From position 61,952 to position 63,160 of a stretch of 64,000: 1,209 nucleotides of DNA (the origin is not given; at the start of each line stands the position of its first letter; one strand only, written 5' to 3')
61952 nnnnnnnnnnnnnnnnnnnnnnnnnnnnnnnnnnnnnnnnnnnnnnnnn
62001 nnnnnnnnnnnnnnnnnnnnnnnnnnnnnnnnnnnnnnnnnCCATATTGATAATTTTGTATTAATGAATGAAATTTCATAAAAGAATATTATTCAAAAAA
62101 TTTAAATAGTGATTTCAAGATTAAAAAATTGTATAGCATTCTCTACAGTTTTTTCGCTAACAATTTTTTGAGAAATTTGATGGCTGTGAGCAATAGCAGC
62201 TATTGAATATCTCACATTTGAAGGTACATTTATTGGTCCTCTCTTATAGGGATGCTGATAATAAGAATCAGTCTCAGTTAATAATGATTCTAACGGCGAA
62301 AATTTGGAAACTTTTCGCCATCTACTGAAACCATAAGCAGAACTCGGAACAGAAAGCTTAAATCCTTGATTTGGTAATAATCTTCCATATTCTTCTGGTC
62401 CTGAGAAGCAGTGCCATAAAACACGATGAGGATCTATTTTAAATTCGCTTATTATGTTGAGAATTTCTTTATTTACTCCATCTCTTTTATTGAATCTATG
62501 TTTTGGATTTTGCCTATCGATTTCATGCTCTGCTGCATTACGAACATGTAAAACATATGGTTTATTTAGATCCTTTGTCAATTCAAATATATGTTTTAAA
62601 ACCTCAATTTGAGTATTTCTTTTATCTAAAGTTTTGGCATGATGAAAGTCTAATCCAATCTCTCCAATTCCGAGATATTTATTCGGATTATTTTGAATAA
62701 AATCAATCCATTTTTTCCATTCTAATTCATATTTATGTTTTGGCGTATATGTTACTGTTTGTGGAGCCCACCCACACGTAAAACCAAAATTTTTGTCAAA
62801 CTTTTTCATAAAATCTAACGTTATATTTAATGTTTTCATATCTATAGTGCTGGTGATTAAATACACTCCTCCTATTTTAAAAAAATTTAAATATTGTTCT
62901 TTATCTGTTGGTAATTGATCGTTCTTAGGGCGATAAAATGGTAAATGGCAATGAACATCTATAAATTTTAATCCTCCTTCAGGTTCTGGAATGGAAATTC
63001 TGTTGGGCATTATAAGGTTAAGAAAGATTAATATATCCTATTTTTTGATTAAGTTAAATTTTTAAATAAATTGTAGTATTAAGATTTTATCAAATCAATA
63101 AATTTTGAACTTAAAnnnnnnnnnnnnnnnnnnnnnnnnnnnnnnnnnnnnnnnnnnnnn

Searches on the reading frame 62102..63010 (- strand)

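Call 68: search_protein_families(library=pfam, proteins=[window:62102-63010:-], max_evalue=0.00001)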
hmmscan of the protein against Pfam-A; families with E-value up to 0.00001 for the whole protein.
window:62102-63010:- (302 aa): 1 family
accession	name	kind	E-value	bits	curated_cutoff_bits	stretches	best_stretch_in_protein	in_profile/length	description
PF01026.27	TatD_DNase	-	6.9e-42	144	27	1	17-297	1-253/253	TatD related DNase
